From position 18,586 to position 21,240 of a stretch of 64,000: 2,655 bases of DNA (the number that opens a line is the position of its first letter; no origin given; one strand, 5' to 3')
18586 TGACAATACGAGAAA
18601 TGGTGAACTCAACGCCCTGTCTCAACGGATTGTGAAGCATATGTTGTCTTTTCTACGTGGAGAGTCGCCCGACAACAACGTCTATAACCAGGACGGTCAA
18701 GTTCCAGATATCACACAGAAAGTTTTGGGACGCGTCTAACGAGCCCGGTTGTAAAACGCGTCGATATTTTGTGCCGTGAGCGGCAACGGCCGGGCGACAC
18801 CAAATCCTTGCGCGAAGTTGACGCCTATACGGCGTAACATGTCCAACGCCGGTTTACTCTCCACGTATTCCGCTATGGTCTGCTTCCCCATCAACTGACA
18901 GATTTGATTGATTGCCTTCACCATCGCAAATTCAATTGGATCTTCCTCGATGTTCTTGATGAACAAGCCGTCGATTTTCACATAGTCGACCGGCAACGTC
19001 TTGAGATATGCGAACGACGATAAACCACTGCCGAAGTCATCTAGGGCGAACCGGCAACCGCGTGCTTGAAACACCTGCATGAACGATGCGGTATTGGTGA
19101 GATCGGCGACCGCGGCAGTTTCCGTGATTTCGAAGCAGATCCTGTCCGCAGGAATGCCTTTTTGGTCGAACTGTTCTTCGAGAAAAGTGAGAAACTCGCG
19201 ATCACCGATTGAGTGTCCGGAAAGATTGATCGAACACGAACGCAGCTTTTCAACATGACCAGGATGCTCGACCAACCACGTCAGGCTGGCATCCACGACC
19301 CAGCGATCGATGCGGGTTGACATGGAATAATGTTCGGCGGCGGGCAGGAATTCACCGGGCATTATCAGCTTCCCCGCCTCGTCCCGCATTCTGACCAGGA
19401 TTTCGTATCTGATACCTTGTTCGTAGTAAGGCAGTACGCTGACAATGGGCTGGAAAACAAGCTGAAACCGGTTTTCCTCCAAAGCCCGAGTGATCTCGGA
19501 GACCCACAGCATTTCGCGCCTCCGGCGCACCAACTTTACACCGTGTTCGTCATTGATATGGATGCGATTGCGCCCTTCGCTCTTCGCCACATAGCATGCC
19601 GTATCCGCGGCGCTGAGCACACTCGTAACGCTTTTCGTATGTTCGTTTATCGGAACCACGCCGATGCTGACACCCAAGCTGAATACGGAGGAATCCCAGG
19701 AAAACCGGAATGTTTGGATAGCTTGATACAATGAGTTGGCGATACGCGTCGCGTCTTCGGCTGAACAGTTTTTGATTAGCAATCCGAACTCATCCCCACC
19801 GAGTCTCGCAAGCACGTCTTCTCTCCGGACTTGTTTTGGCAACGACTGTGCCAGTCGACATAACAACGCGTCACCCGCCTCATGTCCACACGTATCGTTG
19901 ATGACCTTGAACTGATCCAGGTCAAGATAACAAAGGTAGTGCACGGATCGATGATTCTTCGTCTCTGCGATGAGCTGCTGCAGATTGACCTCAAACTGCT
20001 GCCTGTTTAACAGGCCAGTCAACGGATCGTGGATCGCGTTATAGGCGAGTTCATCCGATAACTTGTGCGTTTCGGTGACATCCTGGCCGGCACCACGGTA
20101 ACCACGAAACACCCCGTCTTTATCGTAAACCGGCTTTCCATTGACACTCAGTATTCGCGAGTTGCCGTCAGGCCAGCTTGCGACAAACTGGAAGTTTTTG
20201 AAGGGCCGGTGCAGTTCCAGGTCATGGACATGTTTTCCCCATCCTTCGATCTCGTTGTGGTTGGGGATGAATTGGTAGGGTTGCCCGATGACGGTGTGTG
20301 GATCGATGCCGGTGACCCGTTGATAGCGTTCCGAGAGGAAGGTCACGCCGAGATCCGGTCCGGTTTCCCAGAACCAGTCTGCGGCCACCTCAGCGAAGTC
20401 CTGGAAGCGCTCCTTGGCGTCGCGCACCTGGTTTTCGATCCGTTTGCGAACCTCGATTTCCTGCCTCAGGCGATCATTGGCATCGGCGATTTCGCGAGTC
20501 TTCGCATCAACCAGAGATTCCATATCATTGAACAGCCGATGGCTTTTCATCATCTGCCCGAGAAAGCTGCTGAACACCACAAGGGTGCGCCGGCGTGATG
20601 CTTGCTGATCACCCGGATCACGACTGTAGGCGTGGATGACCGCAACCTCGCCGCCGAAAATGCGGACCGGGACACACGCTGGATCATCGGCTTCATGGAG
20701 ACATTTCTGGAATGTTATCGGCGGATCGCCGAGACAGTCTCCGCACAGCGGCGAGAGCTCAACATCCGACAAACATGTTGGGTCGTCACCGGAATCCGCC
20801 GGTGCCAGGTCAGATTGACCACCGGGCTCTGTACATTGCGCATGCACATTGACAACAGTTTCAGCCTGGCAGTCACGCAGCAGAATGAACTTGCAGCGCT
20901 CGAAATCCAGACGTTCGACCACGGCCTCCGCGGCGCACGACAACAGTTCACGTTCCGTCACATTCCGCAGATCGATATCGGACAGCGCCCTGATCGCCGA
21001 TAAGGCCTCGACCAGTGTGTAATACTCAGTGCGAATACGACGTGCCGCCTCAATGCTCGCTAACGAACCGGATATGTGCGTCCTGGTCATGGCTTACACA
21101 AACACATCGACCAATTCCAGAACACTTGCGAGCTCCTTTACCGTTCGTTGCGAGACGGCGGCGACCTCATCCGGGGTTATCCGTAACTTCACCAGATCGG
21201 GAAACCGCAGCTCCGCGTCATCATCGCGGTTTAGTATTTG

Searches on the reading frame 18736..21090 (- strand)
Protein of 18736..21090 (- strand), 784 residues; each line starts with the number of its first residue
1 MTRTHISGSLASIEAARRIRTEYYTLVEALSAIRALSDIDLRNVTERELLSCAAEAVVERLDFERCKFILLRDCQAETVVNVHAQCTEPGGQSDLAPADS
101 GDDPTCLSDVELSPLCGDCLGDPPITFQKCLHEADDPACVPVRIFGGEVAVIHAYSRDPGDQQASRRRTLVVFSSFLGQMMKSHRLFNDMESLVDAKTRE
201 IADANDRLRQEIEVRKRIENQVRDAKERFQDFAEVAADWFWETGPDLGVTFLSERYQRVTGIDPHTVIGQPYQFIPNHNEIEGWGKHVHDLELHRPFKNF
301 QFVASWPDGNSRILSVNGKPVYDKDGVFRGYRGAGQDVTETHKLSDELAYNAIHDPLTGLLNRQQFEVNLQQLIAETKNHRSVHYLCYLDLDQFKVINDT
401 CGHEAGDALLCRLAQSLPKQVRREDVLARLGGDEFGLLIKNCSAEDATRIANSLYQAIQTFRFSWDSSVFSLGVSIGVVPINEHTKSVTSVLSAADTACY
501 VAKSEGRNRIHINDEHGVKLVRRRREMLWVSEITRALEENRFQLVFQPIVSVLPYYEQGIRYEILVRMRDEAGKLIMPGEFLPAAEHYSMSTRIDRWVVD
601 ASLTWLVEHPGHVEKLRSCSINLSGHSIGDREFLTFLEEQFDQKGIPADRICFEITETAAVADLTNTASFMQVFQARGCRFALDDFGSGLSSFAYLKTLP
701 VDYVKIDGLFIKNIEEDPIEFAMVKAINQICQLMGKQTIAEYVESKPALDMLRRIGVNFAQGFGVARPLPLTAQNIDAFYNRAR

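Call 49: search_protein_families(library=pfam, proteins=[window:18736-21090:-], max_evalue=0.001)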
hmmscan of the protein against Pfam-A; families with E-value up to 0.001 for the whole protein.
window:18736-21090:- (784 aa): 4 families
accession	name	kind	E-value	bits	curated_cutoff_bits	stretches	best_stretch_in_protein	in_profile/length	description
PF00563.25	EAL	-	6e-61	206.3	31.3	1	532-768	3-236/236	EAL domain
PF00990.26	GGDEF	-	3.7e-43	147.5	23.8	1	352-509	1-161/161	Diguanylate cyclase, GGDEF domain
PF13426.13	PAS_9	-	2.1e-05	25.2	27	1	239-340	3-103/103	PAS domain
PF00989.32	PAS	-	0.00052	20.4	22.6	0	238-338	12-113/113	PAS fold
